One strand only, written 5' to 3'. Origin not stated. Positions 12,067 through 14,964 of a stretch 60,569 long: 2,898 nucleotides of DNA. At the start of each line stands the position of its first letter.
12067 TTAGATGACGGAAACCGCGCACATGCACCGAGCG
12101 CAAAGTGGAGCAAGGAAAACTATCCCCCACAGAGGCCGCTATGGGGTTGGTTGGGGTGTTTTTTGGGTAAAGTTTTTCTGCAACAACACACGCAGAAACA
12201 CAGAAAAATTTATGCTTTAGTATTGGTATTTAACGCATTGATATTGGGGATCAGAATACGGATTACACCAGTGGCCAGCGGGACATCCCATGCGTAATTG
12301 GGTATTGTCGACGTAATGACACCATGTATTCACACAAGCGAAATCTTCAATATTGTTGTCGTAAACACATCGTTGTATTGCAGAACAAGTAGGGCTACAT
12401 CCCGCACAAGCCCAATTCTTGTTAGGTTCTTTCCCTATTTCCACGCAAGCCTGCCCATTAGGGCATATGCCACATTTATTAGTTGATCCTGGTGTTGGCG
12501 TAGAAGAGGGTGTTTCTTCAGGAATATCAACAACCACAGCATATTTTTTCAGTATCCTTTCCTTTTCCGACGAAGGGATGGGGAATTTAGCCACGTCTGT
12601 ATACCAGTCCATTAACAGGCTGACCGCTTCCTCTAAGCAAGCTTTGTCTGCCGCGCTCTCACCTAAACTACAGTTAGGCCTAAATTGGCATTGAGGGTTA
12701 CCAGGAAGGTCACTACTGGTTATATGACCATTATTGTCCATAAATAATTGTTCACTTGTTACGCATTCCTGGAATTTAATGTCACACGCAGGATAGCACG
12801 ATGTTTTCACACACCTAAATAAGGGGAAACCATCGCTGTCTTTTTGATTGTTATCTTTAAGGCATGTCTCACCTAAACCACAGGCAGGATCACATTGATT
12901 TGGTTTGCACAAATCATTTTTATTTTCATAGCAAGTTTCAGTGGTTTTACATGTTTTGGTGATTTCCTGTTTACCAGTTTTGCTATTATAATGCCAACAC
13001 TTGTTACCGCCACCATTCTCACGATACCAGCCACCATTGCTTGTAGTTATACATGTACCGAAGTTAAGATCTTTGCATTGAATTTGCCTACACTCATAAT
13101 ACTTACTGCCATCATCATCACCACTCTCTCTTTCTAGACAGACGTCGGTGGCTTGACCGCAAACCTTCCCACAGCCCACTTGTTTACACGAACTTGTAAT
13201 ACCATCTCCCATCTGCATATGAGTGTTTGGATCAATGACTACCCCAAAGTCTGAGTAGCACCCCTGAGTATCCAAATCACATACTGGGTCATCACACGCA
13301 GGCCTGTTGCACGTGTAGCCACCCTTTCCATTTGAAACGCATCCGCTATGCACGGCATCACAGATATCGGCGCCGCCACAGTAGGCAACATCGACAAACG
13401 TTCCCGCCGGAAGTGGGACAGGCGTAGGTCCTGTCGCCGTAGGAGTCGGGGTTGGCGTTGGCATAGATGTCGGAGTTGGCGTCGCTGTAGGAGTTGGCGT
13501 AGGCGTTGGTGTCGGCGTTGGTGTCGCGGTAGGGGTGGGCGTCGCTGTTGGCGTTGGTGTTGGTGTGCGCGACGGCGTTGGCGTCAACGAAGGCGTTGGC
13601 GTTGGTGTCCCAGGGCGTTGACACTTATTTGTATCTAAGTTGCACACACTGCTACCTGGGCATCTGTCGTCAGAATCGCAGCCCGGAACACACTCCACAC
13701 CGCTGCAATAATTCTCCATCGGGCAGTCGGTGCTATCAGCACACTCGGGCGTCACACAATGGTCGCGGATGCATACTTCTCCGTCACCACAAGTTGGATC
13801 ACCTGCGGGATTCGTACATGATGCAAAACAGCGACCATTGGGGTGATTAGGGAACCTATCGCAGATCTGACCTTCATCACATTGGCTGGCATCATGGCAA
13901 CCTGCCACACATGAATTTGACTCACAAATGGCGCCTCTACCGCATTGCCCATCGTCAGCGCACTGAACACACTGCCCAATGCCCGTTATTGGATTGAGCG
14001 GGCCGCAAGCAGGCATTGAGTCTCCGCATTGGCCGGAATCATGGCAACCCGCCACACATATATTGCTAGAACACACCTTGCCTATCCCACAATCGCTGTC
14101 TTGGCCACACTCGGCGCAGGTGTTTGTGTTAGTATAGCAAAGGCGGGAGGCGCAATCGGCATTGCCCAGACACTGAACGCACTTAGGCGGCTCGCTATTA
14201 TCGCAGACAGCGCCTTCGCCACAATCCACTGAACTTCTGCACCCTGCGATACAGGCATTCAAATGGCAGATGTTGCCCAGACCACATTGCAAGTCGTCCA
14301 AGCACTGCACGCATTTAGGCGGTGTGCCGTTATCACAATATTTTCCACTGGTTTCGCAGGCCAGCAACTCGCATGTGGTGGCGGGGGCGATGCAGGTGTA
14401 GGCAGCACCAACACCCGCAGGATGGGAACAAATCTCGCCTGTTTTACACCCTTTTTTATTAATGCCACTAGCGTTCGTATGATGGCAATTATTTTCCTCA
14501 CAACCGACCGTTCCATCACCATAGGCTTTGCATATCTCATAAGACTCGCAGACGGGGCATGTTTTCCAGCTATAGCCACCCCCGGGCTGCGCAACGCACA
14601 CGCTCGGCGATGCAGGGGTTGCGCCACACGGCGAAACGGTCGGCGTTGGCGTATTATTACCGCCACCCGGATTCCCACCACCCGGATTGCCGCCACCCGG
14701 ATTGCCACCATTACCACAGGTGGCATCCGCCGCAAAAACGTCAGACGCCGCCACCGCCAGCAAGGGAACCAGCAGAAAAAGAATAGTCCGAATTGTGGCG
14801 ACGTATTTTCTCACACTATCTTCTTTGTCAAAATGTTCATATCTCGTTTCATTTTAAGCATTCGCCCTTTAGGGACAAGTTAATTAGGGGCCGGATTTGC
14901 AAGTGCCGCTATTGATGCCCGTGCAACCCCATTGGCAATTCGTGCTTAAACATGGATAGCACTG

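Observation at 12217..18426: Tandem pair of giant, extremely cysteine-rich, Pro/Thr-linker mosaic proteins with no recognisable family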

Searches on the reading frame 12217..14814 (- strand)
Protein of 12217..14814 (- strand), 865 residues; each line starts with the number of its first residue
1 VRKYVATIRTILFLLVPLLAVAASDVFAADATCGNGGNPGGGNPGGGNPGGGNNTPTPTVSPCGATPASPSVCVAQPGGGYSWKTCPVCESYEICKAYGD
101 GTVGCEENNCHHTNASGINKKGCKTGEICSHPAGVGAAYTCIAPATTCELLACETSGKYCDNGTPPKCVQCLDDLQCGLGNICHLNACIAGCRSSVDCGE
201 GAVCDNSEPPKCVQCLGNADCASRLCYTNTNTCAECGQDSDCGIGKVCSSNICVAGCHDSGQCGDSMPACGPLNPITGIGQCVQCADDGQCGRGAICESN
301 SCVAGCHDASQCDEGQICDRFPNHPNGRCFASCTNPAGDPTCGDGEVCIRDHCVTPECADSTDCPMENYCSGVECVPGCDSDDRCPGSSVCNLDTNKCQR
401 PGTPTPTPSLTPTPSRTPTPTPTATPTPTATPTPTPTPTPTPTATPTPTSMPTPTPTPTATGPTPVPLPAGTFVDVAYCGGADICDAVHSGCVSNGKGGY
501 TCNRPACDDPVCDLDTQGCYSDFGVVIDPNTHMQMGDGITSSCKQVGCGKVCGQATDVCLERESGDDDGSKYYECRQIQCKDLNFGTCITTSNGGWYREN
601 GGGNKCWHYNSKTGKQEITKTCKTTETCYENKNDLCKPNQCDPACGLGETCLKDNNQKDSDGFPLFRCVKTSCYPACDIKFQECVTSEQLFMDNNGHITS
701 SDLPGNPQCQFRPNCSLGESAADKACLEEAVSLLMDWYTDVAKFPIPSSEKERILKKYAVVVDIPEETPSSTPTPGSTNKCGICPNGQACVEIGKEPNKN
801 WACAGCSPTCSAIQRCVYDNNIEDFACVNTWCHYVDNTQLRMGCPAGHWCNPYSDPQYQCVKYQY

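Call 4: search_protein_families(library=pfam, proteins=[window:12217-14814:-], max_evalue=10)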
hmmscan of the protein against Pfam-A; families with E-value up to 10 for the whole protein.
window:12217-14814:- (865 aa): 0 families

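Call 5: search_protein_families(library=ncbifam, proteins=[window:12217-14814:-], max_evalue=10)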
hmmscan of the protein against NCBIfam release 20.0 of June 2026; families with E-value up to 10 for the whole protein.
window:12217-14814:- (865 aa): 4 families
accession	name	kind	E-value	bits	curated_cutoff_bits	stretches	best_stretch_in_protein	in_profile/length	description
NF033759.1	exchanger_TraA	exception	7.6e-11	41.3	750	2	97-270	236-404/666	outer membrane exchange protein TraA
TIGR04201.1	Myxo_Cys_RPT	repeat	5.9e-05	23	25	5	168-188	2-22/22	Cys-rich repeat-containing protein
NF052345.1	S_layer_anammox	exception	1.2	6.4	1400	2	431-502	1281-1342/1596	Kustd1514 family S-layer glycoprotein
TIGR04526.1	predic_Ig_block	subfamily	2.7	6.8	150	1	383-456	59-132/693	putative immunoglobulin-blocking virulence protein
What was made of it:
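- On TraA outer-membrane-exchange receptor (NF033759): B scores 41.3 bits, and only over the Cys-repeat region of the model (positions 236-404) (call 5).
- On Chlamydial OmcA/OmcB-type Cys-rich envelope proteins: Pfam and NCBIfam give no hit (calls 4, 5).
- It also matches the TraA Cys-repeat region at E 7.6e-11 (call 5). No similarity to chlamydial OmcA or OmcB or any envelope family was found (calls 4, 5). No metallothionein or zinc-finger family matches (calls 4, 5).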

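Call 7: find_homologous_proteins(query=window:12217-14814:-, max_evalue=0.001)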
Query window:12217-14814:- (865 aa): 707 proteins with E <= 0.001 among 8000 candidates; the best 120 are listed.
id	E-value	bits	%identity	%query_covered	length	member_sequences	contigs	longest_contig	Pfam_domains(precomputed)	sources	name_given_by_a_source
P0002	1.1e-36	144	-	-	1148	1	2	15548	-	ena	-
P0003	3.2e-26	110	-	-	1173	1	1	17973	-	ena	-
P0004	6.5e-24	102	-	-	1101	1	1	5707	-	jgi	-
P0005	2.8e-23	100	46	7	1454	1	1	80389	PF20254.4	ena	-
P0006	2.1e-20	90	-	-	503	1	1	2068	-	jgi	jgi:hypothetical protein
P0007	5.4e-20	89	-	-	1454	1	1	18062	-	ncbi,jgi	jgi:hypothetical protein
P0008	2.7e-19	87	-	-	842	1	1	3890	-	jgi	jgi:hypothetical protein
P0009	7.6e-19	85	-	-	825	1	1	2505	PF00942.26,PF00759.26,PF18666.8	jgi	-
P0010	8.2e-18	82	-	-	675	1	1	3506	PF00041.28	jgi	-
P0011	1.3e-17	81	-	-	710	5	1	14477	-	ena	-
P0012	1.6e-17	81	-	-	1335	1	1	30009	-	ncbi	-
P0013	1.8e-17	81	63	4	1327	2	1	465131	PF23598.2,PF24141.2,PF00560.40,PF12799.14,PF13855.13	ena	-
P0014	4.7e-17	79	-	-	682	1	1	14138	PF00173.34,PF22997.2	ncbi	-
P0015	1.1e-16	78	-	-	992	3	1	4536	PF13229.13,PF01095.26,PF05048.20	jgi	jgi:hypothetical protein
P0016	1.3e-16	78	-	-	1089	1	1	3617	-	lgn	-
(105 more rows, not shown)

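Call 49: find_related_loci(query=window:12220-14814:-, collection=metagenome_contigs, flank=10000)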
Query window:12220-14814:- (865 aa) in metagenome_contigs; peptide patterns used: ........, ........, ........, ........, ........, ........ (x = any residue, [..] = any of these).
30 stretches matched a pattern, but none encodes a relative of the query by tblastn (E <= 1e-3).
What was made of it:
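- Tried and rejected: B found nothing (call 49).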

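Call 65: search_protein_families(library=phrogs, proteins=[window:12217-14814:-], max_evalue=0.01)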
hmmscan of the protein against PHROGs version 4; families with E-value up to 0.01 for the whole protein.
window:12217-14814:- (865 aa): 1 family
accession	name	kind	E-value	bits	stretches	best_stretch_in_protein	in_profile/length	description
phrog_15511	-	unknown function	7.8e-11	42.7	1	396-472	203-284/511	-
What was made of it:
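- Tried and rejected: The single hit to B lies wholly in the linker (residues 396-472), so it is spurious (call 65).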

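Call 73: predict_structure(alignment_id=A5)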
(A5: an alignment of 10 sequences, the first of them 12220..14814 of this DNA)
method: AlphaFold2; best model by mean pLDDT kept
length: 865 residues; sequences in the alignment: 10
mean_pLDDT: 53.0   pTM: 0.28
mean pLDDT of the five models: 53.0, 52.6, 52.4, 51.5, 51.1
residues with pLDDT >= 90: 70; 70-90: 167; 50-70: 137; < 50: 491
segments of 3 or more residues with pLDDT < 50: 23-91, 106-121, 259-282, 407-509, 521-605, 614-618, 620-634, 638-643, 672-719, 740-745, 757-844, 846-848, 852-865
pLDDT, mean of each block of 10 residues (from residue 1): 73 74 45 33 33 32 32 29 32 53 48 41 69 67 76 85 87 88 90 83 81 73 59 68 77 65 36 34 74 91 92 91 85 77 77 77 92 92 95 95 61 35 37 41 37 32 31 37 42 37 44 52 44 32 38 36 36 34 32 39 47 48 29 42 56 65 64 40 41 38 36 35 59 60 51 50 27 26 32 35 30 28 28 33 46 43 38
secondary structure, 60 per line:
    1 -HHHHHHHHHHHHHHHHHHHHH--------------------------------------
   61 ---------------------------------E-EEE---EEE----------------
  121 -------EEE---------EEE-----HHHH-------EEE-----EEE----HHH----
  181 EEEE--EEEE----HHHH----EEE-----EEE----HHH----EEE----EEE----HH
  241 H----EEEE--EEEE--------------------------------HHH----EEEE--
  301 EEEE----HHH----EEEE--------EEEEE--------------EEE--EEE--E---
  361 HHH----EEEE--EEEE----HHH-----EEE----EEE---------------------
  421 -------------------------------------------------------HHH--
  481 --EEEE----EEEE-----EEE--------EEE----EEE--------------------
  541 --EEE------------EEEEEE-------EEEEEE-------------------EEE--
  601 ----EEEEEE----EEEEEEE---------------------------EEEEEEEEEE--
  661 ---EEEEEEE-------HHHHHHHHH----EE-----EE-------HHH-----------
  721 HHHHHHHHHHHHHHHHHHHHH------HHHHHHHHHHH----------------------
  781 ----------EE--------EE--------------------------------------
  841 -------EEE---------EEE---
elements in order (helices of 4 or more, strands of 3 or more residues): H2-22 E96-98 E102-104 E128-130 E140-142 H148-151 E159-161 E167-169 E181-184 E187-190 H195-198 E203-205 E211-213 E225-227 E232-234 E246-249 E252-255 E295-298 E301-304 E316-319 E328-332 E347-349 E352-354 E368-371 E374-377 E390-392 E397-399 E483-486 E491-494 E500-502 E511-513 E518-520 E543-545 E558-563 E571-576 E596-598 E605-610 E615-621 E649-658 E664-670 H678-686 H721-741 H748-758 E848-850 E860-862
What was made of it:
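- Tried and rejected: AF2 of full-length B. The C-terminal half has pLDDT below 50, so no fold inference was made (call 73).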

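Call 87: search_dna_similar(query=window:12220-14814:-, collection=plasmids, mode=protein, max_evalue=0.001, max_rows=15)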
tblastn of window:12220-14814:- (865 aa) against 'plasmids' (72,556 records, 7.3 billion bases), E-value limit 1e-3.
No match.

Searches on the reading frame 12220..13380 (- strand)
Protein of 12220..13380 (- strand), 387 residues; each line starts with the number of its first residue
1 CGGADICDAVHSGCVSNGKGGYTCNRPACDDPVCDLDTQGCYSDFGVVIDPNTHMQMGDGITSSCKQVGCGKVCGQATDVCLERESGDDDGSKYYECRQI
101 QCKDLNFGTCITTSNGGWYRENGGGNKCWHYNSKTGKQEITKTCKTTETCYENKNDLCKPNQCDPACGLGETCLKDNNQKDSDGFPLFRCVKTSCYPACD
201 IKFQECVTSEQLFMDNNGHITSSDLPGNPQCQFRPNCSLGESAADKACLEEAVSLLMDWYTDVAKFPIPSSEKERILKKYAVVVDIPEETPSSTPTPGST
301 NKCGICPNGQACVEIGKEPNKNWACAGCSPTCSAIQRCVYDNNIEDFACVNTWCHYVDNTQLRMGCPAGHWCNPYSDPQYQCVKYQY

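Call 46: search_protein_representatives(alignment_id=A1)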
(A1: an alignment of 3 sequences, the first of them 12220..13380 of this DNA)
Query: 3 sequences, 371 profile positions. Proteins with E-value up to 0.001 (for the whole library): 0; up to 1e-10: 0; up to 1e-30: 0. The best 0 are listed.
